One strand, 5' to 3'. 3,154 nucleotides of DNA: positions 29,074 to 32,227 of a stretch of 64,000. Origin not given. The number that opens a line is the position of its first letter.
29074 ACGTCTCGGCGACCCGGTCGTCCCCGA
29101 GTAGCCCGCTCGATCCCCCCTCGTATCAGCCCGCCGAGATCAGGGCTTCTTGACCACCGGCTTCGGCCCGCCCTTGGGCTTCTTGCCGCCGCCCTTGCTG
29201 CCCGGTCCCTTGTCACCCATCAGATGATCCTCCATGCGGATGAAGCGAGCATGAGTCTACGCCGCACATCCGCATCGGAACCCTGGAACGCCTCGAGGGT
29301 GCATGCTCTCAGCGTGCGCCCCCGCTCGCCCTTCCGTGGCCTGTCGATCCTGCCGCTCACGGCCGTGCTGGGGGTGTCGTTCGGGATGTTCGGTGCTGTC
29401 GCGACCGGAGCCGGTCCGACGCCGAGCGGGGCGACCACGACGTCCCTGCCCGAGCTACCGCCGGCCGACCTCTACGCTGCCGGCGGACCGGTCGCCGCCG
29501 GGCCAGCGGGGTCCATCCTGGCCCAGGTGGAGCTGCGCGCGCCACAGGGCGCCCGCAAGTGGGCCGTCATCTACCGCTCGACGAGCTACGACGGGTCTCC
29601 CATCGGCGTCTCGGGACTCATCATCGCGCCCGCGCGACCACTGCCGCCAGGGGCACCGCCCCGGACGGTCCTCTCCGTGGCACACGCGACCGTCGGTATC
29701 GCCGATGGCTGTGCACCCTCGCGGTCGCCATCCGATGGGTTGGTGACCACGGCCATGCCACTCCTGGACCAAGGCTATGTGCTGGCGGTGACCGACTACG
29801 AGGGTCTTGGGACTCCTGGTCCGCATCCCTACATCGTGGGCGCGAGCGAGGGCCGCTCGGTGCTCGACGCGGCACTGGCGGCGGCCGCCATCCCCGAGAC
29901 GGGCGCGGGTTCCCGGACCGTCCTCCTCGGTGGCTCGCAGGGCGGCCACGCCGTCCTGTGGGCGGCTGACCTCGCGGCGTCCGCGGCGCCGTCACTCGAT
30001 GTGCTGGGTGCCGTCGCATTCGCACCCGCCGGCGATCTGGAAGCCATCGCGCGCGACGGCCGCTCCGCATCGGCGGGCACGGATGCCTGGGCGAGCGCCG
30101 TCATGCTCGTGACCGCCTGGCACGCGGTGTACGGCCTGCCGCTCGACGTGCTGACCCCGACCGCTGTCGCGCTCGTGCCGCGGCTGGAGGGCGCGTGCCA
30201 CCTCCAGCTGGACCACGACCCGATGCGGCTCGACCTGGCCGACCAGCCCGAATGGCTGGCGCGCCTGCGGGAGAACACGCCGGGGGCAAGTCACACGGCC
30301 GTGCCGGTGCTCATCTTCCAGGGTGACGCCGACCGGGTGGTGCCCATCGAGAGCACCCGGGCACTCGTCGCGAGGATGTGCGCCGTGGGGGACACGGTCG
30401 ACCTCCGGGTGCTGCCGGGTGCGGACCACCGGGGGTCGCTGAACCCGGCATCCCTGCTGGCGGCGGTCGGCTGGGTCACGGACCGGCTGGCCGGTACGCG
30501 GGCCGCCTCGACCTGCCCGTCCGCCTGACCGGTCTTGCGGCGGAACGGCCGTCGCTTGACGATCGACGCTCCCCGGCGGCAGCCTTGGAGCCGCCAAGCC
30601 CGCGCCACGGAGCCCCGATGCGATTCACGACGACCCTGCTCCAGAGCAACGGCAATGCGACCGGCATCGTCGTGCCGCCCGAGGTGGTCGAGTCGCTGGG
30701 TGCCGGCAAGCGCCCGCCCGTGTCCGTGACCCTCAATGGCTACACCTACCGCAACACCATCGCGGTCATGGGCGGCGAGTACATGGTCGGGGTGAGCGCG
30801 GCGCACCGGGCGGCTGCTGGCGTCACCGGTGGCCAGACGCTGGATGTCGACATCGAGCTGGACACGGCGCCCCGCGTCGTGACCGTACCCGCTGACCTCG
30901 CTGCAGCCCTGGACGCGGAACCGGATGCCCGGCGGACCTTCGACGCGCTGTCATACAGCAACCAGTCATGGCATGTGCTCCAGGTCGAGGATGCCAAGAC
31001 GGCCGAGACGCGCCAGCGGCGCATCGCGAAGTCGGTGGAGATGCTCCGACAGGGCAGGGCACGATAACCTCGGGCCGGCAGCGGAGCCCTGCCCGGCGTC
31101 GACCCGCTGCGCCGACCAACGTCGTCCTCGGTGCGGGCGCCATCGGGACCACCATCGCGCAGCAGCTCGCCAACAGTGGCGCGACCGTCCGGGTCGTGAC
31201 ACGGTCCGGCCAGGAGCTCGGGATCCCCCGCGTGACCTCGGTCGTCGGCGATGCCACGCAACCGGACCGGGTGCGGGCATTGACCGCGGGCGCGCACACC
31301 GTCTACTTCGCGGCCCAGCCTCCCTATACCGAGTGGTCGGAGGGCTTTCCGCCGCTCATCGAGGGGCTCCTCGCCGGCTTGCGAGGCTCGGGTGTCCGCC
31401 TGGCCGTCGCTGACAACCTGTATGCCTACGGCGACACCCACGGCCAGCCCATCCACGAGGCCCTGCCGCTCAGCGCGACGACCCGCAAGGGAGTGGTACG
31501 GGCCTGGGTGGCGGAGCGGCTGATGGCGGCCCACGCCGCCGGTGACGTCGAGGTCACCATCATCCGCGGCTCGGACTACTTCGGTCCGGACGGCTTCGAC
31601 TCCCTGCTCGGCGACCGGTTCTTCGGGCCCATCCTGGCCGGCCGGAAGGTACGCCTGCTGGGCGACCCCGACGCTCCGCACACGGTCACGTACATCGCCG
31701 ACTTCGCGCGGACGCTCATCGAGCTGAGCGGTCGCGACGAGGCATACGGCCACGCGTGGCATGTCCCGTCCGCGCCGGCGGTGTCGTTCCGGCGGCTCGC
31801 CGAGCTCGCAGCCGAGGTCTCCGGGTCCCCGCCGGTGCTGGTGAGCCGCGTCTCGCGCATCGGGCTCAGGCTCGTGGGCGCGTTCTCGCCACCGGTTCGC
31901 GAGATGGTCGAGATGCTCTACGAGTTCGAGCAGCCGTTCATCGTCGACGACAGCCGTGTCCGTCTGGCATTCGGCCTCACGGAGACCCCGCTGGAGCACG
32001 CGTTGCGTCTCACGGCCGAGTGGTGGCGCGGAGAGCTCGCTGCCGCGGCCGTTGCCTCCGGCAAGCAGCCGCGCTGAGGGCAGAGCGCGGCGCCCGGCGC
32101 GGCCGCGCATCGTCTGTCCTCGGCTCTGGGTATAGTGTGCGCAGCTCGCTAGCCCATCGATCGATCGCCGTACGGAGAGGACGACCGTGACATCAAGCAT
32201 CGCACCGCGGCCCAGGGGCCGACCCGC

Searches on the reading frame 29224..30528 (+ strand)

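Call 68: search_protein_families(library=pfam, proteins=[window:29224-30528:+], max_evalue=0.001)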
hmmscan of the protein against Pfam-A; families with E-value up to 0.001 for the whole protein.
window:29224-30528:+ (434 aa): 4 families
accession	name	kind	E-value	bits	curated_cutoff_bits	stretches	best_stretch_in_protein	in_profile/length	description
PF03583.20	LIP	-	9.3e-24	84.7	23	2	177-278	19-119/286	Secretory lipase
PF12146.15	Hydrolase_4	-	6.7e-10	39.1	27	1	177-402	24-232/239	Serine aminopeptidase, S33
PF00326.27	Peptidase_S9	-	4e-09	36.7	22.6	1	358-405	143-190/213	Prolyl oligopeptidase family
PF20434.5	BD-FAE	-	0.00081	19.4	26.8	0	357-384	187-214/215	BD-FAE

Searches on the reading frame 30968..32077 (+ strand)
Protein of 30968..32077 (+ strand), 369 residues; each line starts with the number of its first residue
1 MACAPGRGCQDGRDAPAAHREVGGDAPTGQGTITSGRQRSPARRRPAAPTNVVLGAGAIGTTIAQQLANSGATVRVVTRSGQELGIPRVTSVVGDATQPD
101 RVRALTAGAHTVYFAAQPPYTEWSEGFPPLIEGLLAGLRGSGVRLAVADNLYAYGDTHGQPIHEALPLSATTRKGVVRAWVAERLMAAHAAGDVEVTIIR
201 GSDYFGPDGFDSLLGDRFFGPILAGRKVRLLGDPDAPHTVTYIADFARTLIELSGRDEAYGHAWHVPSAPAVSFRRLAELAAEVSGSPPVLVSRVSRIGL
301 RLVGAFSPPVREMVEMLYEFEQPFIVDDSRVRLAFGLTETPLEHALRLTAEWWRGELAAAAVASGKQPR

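Call 68: search_protein_families(library=pfam, proteins=[window:30968-32077:+], max_evalue=0.001)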
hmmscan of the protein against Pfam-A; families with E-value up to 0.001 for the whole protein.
window:30968-32077:+ (369 aa): 3 families
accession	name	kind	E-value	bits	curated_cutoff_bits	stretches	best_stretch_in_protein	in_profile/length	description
PF01370.27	Epimerase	-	1.4e-10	41.5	20.9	1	53-251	3-222/240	NAD dependent epimerase/dehydratase family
PF13460.12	NAD_binding_10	-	4.3e-08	33.7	27.2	1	56-143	3-90/184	NAD(P)H-binding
PF02558.23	ApbA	-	0.00013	22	22.2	1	52-81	2-31/150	Ketopantoate reductase PanE/ApbA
